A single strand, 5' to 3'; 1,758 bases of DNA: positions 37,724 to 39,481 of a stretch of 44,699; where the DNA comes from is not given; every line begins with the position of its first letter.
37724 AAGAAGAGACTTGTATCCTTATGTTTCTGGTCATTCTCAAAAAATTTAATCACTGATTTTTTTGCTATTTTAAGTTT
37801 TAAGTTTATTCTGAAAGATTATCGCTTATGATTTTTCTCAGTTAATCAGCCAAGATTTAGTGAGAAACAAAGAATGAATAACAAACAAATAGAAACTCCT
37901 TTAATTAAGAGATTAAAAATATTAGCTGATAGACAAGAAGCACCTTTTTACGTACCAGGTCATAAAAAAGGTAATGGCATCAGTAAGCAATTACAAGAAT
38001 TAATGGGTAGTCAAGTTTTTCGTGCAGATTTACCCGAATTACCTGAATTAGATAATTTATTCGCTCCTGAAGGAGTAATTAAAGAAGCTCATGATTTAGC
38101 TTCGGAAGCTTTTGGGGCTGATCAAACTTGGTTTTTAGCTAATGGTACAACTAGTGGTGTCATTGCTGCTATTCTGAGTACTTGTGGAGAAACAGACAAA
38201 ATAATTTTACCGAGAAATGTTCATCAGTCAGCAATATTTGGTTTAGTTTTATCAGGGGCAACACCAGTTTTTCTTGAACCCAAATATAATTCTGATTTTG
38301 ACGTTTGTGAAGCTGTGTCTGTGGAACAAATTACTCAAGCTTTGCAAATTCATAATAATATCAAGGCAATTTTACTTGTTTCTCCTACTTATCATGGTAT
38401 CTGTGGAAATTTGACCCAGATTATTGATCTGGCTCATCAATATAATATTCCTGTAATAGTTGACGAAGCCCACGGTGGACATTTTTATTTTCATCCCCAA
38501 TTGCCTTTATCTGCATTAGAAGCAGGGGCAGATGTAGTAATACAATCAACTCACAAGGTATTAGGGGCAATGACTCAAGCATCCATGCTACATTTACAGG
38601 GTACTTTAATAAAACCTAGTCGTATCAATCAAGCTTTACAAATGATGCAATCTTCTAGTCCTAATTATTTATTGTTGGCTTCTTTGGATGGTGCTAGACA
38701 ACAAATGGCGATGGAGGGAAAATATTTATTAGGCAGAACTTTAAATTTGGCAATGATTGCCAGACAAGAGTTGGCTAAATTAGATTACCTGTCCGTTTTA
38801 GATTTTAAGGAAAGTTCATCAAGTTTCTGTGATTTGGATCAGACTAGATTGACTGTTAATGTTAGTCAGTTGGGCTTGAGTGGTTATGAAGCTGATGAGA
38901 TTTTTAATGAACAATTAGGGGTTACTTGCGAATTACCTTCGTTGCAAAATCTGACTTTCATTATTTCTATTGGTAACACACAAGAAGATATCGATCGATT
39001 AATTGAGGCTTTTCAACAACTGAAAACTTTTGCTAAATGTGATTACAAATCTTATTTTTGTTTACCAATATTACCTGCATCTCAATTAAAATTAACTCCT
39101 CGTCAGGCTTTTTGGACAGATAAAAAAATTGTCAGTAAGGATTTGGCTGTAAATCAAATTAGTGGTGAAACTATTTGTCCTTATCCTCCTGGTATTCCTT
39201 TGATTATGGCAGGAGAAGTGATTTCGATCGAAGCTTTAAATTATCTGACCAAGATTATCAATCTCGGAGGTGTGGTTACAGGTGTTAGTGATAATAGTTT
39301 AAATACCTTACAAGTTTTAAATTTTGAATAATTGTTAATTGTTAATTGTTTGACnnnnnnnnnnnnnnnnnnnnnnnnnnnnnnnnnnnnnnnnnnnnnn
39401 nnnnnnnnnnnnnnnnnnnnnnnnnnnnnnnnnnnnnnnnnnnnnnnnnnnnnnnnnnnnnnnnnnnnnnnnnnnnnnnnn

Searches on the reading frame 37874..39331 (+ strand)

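Call 3: search_protein_families(library=pfam, proteins=[window:37874-39331:+], max_evalue=0.01)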
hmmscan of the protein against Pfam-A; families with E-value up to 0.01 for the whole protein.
window:37874-39331:+ (485 aa): 8 families
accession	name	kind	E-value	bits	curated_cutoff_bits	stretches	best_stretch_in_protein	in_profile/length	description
PF01276.26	OKR_DC_1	-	1.9e-79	267.8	27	1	8-309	1-323/417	Orn/Lys/Arg decarboxylase, major domain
PF00155.27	Aminotran_1_2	-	1.1e-07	31.9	19.7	1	82-319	65-308/361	Aminotransferase class I and II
PF01041.23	DegT_DnrJ_EryC1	-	4.9e-07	29.7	19.8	1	85-201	42-149/360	DegT/DnrJ/EryC1/StrS aminotransferase family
PF05889.19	SepSecS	-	1.4e-06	27.7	21.1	1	97-229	88-224/389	O-phosphoseryl-tRNA(Sec) selenium transferase, SepSecS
PF03711.20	OKR_DC_1_C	-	2.1e-06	28.5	24.2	1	418-461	64-110/132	Orn/Lys/Arg decarboxylase, C-terminal domain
PF01053.26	Cys_Met_Meta_PP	-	6.8e-06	25.3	27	1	94-257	78-224/381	Cys/Met metabolism PLP-dependent enzyme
PF00266.25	Aminotran_5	-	1.4e-05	24.7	21.5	1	71-232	47-205/371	Aminotransferase class-V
PF01212.27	Beta_elim_lyase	-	0.0002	21.3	27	1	71-232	36-203/288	Beta-eliminating lyase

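Call 4: search_protein_families(library=ncbifam, proteins=[window:37874-39331:+], max_evalue=0.01)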
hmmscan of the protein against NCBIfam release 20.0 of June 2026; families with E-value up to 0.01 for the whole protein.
window:37874-39331:+ (485 aa): 48 families (the best 25 are shown)
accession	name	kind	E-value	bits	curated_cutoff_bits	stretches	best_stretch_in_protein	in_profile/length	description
NF011928.0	PRK15399.1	subfamily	1.9e-35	122.3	968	2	5-304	127-443/713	lysine decarboxylase LdcC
NF011603.0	PRK15029.1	equivalog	1.1e-33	116.6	1167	2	4-304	137-466/756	arginine decarboxylase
NF011929.0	PRK15400.1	subfamily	2.8e-29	102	1056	2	5-304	127-443/714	lysine decarboxylase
NF010092.0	PRK13578.1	subfamily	9e-27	93.6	794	1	3-300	104-435/720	ornithine decarboxylase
TIGR04301.1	ODC_inducible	exception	1.3e-25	89.8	1310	1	4-301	105-436/719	ornithine decarboxylase SpeF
TIGR04318.1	lacto_ODC_hypo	hypoth_equivalog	4.6e-18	64.9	950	1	11-273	94-389/695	putative ornithine decarboxylase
NF008687.0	PRK11706.1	equivalog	1.8e-11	43.4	375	1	70-202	34-157/375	dTDP-4-amino-4,6-dideoxygalactose transaminase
NF006810.0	PRK09331.1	subfamily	1.3e-09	37.3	301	1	69-239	67-233/397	Sep-tRNA:Cys-tRNA synthetase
NF043007.1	CysBLyMetC_Staph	equivalog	5.8e-08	32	700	1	94-259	76-224/378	cystathionine beta-lyase MetC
NF008658.2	PRK11658.1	equivalog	1.2e-07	30.8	631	1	78-201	44-158/379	UDP-4-amino-4-deoxy-L-arabinose aminotransferase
TIGR02379.1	ECA_wecE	subfamily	7.4e-07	28.2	434.85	1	75-201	39-156/376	dTDP-4-amino-4,6-dideoxy-D-glucose transaminase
TIGR01979.1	sufS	subfamily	8.5e-07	28.2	475.1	1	105-233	106-226/403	SufS family cysteine desulfurase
TIGR02539.1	SepCysS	equivalog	5.5e-06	25.7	365.25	1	69-241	53-221/370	O-phospho-L-seryl-tRNA:Cys-tRNA synthase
NF005732.0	PRK07550.1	equivalog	7.6e-06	25.2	366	1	87-200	97-208/389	aminotransferase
TIGR03301.1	PhnW-AepZ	equivalog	9.5e-06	25.2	360.8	1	94-250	61-209/355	2-aminoethylphosphonate aminotransferase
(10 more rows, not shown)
